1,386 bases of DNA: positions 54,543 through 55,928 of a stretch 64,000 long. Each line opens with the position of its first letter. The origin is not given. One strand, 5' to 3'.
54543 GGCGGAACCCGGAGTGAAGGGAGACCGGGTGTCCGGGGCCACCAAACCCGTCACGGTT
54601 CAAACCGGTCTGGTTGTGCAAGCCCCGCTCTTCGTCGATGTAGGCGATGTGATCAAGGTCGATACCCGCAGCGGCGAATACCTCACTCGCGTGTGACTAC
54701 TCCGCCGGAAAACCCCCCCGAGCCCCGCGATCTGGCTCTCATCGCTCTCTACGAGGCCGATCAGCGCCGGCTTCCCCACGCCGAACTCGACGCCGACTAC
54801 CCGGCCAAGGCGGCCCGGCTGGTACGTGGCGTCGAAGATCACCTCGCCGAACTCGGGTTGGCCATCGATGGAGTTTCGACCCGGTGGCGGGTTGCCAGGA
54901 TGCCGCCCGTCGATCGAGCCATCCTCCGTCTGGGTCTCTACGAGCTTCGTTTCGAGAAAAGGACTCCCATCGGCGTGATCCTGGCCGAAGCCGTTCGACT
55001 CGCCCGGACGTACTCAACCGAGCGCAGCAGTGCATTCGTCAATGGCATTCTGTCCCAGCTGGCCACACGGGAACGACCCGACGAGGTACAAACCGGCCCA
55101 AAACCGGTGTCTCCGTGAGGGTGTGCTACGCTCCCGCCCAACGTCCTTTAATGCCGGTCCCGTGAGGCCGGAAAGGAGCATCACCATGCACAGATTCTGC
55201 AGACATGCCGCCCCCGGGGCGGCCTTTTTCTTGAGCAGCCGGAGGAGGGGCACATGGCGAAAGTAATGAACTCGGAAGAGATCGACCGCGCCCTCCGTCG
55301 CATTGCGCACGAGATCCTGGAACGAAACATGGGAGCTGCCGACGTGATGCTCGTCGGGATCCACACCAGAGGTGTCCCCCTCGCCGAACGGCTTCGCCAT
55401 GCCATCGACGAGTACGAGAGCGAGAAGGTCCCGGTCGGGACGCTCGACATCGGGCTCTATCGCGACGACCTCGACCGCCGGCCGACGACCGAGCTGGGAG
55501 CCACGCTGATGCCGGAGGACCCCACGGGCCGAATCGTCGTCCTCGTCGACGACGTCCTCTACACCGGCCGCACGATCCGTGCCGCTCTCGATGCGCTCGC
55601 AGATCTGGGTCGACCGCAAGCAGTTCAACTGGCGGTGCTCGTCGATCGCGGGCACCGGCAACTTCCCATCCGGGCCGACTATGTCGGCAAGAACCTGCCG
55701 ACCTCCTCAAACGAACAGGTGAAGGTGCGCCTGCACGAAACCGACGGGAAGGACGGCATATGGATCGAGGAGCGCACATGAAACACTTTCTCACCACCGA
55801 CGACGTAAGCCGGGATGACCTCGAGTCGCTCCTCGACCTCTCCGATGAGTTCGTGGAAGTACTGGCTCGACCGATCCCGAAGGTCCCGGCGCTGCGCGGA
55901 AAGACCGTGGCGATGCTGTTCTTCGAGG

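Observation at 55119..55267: pyr leader combining a PyrR-box hairpin, a short uORF and a U-tract terminator in a high-GC genome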

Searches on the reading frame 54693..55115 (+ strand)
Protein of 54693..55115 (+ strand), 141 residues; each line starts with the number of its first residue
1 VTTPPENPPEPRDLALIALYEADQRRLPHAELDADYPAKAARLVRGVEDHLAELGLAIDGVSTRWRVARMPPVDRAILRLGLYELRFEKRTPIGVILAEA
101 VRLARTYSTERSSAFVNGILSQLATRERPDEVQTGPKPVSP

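Call 63: search_protein_families(library=ncbifam, proteins=[window:54693-55115:+])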
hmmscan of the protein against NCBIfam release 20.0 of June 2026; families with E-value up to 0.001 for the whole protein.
window:54693-55115:+ (141 aa): 7 families
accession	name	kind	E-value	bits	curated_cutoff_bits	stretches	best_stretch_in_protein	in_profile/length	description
TIGR01951.1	nusB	equivalog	2.4e-27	95.8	88.35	1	27-125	31-129/131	transcription antitermination factor NusB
NF001223.0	PRK00202.1-1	equivalog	2.8e-22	79.3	131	1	30-126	46-143/146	transcription antitermination factor NusB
NF011494.0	PRK14902.1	equivalog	4.9e-10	38.8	319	1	27-130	31-132/444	16S rRNA (cytosine(967)-C(5))-methyltransferase RsmB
NF011493.0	PRK14901.1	equivalog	1.2e-09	37.5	540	1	40-128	43-130/447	16S rRNA (cytosine(967)-C(5))-methyltransferase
NF001230.0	PRK00202.2-5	equivalog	1.8e-08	34.3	132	1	40-128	64-152/165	transcription antitermination factor NusB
TIGR00563.1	rsmB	equivalog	0.00013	21.2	269.05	1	42-127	41-124/437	16S rRNA (cytosine(967)-C(5))-methyltransferase RsmB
NF011495.0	PRK14903.1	equivalog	0.00015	20.8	503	1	68-132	67-128/431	16S rRNA (cytosine(967)-C(5))-methyltransferase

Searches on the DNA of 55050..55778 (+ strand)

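Call 4: search_rna_families(source=window, start=55050, end=55330, threshold=evalue, max_evalue=10, show_alignments=5)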
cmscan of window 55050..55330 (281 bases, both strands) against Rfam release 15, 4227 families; matches with E-value up to 10: 3.
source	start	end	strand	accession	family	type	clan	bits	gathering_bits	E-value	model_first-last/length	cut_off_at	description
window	55141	55232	+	RF00515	PyrR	Cis-reg;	-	45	54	2.7e-05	1-115/115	no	PyrR binding site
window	55201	55236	+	RF00489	ctRNA_p42d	Gene; antisense;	-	17.2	50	0.39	1-46/46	no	ctRNA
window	55203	55239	+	RF00519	suhB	Gene; sRNA;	CL00108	13.4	41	2.5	1-77/77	no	Makes More Granules Regulator RNA (mmgR)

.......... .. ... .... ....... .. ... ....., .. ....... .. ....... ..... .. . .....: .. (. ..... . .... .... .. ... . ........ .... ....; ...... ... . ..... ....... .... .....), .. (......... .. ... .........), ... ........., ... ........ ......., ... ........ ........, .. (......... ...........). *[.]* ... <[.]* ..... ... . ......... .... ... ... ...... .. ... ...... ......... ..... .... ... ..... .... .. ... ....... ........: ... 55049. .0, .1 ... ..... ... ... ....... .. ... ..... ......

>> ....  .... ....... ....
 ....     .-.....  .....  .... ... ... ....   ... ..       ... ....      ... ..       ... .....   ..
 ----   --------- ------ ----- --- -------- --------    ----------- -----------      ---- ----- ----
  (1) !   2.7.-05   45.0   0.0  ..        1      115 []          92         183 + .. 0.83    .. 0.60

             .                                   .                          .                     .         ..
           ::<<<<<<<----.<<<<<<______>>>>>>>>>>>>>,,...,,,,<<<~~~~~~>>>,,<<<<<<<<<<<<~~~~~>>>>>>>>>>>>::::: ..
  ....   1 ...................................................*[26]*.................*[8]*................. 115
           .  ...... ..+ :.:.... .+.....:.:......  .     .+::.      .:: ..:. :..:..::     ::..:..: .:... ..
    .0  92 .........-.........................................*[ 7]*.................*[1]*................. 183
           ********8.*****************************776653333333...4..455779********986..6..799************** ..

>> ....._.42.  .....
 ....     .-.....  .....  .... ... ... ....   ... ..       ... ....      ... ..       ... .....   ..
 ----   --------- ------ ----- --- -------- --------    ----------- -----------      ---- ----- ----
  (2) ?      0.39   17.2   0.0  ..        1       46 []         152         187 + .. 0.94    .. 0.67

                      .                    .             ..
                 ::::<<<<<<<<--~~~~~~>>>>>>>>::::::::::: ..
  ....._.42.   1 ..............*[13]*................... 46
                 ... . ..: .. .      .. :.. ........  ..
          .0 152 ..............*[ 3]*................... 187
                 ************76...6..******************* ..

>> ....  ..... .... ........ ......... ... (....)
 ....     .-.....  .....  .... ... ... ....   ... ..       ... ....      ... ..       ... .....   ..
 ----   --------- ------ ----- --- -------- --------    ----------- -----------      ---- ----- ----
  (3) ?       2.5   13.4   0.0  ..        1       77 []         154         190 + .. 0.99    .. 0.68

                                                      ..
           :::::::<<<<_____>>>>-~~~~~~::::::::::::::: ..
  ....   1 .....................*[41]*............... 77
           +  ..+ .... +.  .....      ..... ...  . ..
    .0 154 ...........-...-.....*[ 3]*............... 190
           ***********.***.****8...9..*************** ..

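Call 67: search_rna_families(sources=[L165, L166, L167, L168, L170, L173, L175, L177, L001, L006, L009, L013, L079, L007, L011, L053, L061, L020, L038], threshold=gathering)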
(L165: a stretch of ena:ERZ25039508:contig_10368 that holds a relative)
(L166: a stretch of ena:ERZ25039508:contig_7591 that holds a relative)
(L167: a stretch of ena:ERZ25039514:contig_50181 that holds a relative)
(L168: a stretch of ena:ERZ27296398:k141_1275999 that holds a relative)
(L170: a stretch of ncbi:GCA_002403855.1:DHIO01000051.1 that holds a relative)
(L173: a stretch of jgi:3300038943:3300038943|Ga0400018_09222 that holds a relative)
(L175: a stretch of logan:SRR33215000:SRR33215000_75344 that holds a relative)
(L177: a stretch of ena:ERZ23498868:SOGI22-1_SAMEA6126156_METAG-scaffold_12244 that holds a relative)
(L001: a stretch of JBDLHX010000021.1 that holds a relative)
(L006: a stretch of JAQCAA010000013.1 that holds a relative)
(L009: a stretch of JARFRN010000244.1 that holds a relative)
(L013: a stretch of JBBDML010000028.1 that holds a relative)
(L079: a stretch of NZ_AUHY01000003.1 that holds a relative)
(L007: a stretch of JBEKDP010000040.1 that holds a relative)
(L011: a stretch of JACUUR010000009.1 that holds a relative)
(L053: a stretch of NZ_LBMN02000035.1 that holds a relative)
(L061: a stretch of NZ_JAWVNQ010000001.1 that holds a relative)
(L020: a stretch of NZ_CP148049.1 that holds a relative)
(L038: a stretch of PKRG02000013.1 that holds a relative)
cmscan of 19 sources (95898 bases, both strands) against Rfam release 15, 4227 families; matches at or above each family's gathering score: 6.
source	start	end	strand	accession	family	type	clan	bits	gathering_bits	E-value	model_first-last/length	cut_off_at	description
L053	5029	5145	+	RF00515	PyrR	Cis-reg;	-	66.5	54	8.5e-07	1-115/115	no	PyrR binding site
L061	2851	2966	+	RF00515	PyrR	Cis-reg;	-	64.3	54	2.3e-06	1-115/115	no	PyrR binding site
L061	3537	3646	+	RF00515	PyrR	Cis-reg;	-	63.3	54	3.4e-06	1-115/115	no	PyrR binding site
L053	3538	3659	+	RF00515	PyrR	Cis-reg;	-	61.1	54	8.8e-06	1-115/115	no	PyrR binding site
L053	2847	2953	+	RF00515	PyrR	Cis-reg;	-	60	54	1.4e-05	1-115/115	no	PyrR binding site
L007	2859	2987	+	RF00515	PyrR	Cis-reg;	-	55.5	54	9.8e-05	1-115/115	no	PyrR binding site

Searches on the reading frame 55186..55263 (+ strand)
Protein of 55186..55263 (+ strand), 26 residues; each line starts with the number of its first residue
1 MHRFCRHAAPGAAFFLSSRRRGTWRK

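Call 63: search_protein_families(library=ncbifam, proteins=[window:55186-55263:+])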
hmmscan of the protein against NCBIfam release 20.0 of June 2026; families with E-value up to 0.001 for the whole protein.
window:55186-55263:+ (26 aa): 0 families
